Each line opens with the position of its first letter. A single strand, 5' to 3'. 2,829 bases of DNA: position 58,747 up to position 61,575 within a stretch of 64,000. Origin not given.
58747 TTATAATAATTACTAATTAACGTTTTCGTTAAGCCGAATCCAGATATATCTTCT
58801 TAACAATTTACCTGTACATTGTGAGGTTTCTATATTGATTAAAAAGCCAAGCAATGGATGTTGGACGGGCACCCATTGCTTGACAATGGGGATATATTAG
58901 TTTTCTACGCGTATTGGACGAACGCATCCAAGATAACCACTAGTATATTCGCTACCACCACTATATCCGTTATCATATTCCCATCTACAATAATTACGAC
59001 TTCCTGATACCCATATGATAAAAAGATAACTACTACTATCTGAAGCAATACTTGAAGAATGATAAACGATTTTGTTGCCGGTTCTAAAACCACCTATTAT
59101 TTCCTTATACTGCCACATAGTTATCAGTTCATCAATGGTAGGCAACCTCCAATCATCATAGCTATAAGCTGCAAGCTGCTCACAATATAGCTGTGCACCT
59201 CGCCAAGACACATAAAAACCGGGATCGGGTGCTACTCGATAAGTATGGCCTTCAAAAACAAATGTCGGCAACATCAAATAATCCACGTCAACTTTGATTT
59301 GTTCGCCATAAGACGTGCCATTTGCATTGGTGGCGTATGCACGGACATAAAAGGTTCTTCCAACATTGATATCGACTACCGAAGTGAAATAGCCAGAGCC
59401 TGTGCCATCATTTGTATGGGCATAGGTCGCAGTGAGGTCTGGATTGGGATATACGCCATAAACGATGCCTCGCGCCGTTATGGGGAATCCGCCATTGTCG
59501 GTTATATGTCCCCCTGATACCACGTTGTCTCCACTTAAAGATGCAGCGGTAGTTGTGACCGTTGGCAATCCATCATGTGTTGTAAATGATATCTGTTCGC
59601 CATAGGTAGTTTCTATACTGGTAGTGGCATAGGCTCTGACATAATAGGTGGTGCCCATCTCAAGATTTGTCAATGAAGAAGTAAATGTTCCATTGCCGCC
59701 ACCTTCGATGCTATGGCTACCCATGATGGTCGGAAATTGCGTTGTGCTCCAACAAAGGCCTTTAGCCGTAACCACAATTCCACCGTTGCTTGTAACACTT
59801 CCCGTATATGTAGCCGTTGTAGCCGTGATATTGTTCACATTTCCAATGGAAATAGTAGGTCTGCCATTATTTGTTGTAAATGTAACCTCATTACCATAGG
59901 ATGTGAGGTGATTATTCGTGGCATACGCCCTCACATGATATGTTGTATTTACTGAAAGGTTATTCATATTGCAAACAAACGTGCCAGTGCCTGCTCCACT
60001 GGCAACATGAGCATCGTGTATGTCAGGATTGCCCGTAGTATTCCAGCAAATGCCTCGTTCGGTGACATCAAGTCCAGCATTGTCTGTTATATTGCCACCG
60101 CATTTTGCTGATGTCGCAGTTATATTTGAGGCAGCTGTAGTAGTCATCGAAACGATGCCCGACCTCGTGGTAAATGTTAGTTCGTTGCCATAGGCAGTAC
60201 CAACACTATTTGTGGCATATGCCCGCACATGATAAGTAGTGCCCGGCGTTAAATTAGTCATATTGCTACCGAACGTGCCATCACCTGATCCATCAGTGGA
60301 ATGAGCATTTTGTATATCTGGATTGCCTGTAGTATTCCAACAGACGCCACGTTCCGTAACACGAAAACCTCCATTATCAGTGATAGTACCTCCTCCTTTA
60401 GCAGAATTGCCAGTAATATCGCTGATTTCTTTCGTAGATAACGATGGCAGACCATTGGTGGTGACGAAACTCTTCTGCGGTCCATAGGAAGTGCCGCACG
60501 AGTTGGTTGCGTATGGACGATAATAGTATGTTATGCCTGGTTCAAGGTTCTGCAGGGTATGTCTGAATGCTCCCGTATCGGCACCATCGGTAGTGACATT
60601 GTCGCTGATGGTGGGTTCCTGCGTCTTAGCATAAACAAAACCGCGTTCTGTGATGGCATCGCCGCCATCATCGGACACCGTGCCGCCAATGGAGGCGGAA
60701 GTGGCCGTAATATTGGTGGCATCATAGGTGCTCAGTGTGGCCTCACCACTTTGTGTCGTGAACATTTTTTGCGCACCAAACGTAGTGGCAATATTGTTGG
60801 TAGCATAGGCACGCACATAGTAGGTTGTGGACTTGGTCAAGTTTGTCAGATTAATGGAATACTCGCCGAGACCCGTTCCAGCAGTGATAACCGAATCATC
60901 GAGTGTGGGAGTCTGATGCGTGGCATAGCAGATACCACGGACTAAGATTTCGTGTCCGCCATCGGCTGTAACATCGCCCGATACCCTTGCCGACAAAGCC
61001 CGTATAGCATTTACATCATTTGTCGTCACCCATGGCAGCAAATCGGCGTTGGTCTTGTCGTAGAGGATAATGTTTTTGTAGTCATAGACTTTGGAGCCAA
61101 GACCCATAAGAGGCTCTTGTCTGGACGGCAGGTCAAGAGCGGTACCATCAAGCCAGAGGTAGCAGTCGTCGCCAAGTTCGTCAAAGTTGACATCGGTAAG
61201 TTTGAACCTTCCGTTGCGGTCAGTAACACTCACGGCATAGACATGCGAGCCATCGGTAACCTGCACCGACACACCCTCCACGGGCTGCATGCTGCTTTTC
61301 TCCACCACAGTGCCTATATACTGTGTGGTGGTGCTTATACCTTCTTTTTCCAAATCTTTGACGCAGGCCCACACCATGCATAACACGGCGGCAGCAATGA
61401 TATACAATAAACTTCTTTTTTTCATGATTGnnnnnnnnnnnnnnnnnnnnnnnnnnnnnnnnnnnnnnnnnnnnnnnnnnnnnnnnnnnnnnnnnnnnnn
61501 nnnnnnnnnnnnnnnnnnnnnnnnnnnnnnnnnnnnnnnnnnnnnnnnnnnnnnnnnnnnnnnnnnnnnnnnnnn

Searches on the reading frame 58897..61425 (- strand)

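Call 55: search_protein_families(library=pfam, proteins=[window:58897-61425:-], max_evalue=0.01)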
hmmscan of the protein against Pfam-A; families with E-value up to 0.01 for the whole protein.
window:58897-61425:- (842 aa): 7 families
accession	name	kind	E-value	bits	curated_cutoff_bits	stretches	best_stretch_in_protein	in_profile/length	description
PF00041.27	fn3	-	6e-12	46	25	0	387-410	51-74/84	Fibronectin type III domain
PF16656.11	Pur_ac_phosph_N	-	1.5e-09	38.7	30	0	266-322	40-93/93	Purple acid Phosphatase, N-terminal domain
PF16974.11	NAR2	-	2.6e-09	37.2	26.6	0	379-417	87-127/142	High-affinity nitrate transporter accessory, Ig-like domain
PF07603.17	Lcl_C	-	1.1e-07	32.6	34.9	1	737-807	20-98/117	Lcl C-terminal domain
PF25059.1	FN3_DSCAM-DSCAML_C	-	2.3e-05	25.1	39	0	389-421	49-80/89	DSCAM/DSCAML C-terminal Fn3-like domain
PF13715.12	CarbopepD_reg_2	-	0.00025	21.5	32.2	1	38-82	3-44/88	CarboxypepD_reg-like domain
PF16655.11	PhoD_N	-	0.00036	21.5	30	0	275-305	47-77/90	PhoD-like phosphatase, N-terminal domain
